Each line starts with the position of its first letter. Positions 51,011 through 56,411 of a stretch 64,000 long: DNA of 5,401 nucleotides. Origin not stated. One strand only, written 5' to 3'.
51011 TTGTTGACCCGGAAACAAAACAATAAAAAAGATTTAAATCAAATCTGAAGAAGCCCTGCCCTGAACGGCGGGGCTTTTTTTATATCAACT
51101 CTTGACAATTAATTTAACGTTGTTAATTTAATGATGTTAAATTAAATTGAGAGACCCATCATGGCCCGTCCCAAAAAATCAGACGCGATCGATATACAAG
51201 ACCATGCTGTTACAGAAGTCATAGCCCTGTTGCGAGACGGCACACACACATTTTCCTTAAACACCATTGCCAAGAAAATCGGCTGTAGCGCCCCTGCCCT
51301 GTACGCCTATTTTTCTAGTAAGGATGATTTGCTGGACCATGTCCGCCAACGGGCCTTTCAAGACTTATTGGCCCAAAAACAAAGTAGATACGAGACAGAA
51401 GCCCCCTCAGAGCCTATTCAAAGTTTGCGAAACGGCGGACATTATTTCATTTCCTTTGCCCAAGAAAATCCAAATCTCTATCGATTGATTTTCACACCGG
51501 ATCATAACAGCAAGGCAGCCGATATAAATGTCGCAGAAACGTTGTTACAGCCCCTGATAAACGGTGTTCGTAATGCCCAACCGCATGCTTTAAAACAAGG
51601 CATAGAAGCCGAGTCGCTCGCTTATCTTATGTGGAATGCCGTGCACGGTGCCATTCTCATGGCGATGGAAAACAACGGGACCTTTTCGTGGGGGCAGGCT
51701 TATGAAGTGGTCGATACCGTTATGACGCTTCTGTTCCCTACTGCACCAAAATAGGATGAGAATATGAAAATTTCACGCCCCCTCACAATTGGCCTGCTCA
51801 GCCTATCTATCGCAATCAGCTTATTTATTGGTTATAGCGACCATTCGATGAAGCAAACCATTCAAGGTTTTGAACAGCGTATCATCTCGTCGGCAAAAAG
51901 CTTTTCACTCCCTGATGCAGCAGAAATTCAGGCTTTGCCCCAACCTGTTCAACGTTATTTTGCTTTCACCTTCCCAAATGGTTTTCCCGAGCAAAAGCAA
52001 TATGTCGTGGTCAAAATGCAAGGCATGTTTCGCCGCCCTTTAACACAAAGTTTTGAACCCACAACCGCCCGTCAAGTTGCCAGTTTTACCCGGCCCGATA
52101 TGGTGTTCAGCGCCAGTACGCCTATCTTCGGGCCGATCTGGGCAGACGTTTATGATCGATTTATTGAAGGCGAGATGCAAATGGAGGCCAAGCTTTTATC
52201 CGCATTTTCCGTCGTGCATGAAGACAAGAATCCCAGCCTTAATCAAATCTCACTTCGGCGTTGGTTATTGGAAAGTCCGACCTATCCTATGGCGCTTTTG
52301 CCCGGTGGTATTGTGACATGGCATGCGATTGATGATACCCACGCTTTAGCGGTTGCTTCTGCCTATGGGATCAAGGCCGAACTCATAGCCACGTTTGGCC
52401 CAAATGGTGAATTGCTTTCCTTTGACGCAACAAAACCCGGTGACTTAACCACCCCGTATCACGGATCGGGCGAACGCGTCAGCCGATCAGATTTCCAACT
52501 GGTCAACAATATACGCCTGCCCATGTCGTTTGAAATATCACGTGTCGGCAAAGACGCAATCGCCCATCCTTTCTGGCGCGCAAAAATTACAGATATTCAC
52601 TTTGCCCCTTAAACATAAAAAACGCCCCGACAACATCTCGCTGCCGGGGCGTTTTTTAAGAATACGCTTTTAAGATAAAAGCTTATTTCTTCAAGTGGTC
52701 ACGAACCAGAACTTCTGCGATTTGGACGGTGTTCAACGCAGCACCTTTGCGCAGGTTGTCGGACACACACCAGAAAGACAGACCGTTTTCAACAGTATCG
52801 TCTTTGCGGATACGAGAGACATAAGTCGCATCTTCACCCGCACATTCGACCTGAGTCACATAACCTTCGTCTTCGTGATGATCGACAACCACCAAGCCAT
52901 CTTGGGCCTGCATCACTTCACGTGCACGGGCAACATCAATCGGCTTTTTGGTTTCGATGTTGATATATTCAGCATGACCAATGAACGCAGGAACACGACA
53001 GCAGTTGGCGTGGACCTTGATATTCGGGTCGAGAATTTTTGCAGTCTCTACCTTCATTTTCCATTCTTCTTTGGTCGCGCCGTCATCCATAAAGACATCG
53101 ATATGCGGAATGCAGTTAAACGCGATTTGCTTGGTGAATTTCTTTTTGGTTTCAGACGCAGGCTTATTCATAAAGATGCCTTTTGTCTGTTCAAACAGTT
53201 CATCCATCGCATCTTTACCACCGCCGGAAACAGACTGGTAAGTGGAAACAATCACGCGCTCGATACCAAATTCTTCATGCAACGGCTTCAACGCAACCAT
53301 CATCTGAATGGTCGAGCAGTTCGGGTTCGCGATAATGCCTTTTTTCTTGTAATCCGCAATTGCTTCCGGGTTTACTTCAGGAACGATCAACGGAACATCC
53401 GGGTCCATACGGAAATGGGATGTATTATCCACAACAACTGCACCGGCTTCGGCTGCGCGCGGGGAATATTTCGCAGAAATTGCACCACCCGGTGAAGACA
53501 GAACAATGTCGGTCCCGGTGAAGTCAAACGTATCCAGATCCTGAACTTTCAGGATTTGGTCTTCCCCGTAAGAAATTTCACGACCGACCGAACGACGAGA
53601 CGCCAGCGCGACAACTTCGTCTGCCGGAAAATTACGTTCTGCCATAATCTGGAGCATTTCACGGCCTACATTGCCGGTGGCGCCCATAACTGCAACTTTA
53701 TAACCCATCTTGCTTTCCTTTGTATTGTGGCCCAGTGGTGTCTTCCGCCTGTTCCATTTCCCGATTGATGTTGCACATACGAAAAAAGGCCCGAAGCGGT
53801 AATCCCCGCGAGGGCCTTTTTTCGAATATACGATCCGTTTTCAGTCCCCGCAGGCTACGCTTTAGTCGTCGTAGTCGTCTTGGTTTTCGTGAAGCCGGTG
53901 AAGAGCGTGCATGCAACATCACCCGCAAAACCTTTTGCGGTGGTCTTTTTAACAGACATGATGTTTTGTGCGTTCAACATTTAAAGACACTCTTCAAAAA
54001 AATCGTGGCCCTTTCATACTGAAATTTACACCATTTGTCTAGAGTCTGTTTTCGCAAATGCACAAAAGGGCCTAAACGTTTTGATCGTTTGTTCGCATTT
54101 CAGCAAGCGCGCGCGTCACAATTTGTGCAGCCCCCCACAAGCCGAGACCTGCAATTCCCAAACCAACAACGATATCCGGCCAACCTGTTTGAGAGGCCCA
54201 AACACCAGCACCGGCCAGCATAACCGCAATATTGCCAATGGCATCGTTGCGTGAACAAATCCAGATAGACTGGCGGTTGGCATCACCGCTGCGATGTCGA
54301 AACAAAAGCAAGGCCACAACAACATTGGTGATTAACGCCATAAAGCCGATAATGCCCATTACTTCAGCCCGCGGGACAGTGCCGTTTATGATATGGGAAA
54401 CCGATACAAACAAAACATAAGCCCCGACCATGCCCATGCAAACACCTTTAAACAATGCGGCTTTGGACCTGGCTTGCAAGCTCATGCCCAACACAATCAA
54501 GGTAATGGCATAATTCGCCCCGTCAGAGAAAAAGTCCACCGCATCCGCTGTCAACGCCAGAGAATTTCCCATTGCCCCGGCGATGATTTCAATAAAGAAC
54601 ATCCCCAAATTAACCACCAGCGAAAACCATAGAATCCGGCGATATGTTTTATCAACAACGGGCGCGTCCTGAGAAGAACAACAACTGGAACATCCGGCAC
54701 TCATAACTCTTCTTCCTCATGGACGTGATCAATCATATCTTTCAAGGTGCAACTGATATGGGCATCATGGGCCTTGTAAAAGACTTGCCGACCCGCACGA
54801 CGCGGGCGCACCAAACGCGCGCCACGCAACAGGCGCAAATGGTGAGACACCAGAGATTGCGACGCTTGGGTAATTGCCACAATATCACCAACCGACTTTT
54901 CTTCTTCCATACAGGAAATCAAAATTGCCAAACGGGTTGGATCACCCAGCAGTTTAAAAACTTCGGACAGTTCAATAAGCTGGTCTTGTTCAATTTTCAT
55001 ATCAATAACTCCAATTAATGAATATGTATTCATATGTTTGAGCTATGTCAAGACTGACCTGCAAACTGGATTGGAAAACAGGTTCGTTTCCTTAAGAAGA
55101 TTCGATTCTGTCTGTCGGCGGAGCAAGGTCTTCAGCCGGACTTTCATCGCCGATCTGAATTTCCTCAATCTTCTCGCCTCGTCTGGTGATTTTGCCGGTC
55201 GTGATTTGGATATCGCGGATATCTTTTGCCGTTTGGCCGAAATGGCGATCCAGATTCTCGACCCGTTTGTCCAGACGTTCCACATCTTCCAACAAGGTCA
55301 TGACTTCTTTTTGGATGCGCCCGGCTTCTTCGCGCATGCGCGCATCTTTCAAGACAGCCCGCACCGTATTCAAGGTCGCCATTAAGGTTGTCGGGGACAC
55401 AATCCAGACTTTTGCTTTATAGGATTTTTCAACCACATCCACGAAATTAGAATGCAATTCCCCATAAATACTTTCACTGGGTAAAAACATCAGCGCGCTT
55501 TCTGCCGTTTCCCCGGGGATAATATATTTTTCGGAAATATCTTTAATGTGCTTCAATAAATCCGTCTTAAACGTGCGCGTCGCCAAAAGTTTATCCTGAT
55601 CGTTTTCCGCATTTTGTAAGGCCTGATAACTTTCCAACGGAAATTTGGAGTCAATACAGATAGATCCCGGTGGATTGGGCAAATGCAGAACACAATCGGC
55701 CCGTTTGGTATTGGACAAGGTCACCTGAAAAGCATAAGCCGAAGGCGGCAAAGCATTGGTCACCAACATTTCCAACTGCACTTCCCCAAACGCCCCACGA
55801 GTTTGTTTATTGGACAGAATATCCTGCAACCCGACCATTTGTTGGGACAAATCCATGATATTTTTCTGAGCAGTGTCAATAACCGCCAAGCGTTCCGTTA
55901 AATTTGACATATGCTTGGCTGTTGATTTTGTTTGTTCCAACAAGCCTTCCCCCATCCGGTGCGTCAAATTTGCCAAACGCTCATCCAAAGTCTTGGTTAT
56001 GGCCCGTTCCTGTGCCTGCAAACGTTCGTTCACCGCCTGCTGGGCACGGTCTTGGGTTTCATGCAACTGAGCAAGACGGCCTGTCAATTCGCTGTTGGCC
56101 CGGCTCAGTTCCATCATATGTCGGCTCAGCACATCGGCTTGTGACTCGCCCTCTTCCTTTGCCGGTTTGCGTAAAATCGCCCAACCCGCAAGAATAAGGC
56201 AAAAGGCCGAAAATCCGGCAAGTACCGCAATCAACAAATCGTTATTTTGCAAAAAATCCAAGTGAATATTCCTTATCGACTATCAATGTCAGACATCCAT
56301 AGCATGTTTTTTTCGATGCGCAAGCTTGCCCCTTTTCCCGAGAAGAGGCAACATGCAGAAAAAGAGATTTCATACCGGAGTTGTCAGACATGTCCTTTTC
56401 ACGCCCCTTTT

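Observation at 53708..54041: Thr/Lys leader-peptide attenuator controlling asd (top candidate)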

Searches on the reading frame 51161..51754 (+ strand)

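Call 56: search_protein_families(library=pfam, proteins=[window:51161-51754:+])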
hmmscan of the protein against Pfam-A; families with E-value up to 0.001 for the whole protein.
window:51161-51754:+ (197 aa): 2 families
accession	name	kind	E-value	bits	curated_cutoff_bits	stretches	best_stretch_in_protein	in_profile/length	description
PF13305.11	TetR_C_33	-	1.8e-09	38.6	26.8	1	89-177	1-88/103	Tetracyclin repressor-like, C-terminal domain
PF00440.29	TetR_N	-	2.8e-09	37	24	1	26-60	12-46/47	Bacterial regulatory proteins, tetR family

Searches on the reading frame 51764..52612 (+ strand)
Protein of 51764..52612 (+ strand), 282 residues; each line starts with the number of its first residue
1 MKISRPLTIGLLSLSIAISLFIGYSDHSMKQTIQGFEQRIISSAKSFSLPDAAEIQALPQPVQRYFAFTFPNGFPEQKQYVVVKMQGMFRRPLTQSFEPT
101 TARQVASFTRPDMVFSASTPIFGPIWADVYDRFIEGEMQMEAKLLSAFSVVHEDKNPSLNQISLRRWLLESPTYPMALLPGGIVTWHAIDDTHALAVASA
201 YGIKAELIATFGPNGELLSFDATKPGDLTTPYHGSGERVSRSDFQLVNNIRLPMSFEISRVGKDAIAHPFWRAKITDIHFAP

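Call 56: search_protein_families(library=pfam, proteins=[window:51764-52612:+])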
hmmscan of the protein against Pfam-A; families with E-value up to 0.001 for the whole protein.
window:51764-52612:+ (282 aa): 2 families
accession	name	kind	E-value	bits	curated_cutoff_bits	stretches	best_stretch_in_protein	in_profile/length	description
PF21900.3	DUF6920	-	2.8e-64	217.1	27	1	56-280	1-222/222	Family of unknown function (DUF6920)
PF20181.5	DUF6544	-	1.7e-45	155.4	25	1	51-262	4-211/221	Family of unknown function (DUF6544)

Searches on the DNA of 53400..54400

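Call 3: search_rna_families(source=window, start=53400, end=54400, threshold=evalue, max_evalue=10)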
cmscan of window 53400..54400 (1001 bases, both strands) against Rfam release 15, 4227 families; matches with E-value up to 10: 4.
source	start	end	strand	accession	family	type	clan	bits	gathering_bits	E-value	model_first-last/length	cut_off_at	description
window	53780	53902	-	RF00506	Thr_leader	Cis-reg; leader;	-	20.3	55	0.4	1-118/118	no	Threonine operon leader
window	53747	53824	+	RF00506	Thr_leader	Cis-reg; leader;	-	17.7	55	1.6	1-118/118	no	Threonine operon leader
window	54055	54091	+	RF01667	rox1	Cis-reg;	-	15.2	58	7.1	13-47/59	no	Drosophila rox1 ncRNA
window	53490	53561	+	RF02702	AgvB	Gene; sRNA;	-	14.4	56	9.6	1-62/62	no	Anti GcvB sRNA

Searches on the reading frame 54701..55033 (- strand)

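Call 56: search_protein_families(library=pfam, proteins=[window:54701-55033:-])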
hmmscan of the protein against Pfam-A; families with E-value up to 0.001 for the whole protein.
window:54701-55033:- (110 aa): 2 families
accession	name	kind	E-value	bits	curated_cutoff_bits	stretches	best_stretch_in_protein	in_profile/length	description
PF01022.26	HTH_5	-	1e-13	51.4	22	1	31-76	1-46/47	Bacterial regulatory protein, arsR family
PF12840.13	HTH_20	-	1.2e-05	25.6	27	1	29-77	1-50/51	Helix-turn-helix domain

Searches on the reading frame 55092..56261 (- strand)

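Call 56: search_protein_families(library=pfam, proteins=[window:55092-56261:-])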
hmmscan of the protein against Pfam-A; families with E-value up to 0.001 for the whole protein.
window:55092-56261:- (389 aa): 1 family
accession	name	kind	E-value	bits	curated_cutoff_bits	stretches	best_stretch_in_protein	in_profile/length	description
PF02646.22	RmuC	-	3.1e-63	214.1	26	1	95-370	2-286/291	RmuC family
